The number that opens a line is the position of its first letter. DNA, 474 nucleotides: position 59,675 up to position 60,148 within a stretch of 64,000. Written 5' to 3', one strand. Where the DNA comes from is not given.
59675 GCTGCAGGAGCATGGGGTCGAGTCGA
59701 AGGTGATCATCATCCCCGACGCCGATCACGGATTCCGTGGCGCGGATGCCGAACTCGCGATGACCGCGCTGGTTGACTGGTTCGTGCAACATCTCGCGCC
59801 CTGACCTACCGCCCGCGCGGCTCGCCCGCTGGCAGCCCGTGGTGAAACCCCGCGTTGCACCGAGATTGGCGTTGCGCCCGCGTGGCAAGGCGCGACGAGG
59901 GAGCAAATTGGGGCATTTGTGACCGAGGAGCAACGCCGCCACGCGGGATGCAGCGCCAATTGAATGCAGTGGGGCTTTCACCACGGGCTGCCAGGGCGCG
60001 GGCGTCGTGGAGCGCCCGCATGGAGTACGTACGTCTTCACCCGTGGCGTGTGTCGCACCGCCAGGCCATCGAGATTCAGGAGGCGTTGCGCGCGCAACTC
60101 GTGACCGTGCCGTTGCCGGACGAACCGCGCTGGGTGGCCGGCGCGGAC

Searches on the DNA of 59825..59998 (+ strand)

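Call 11: search_dna_similar(query=window:59825-59998:+, collection=plasmids, mode=distant, max_evalue=0.001)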
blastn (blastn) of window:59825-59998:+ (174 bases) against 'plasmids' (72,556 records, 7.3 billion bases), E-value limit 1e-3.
No match.

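Call 73: search_dna_similar(query=window:59825-59998:+, collection=phages, mode=distant, max_evalue=0.01)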
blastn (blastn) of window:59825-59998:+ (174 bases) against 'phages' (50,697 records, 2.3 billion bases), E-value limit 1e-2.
No match.
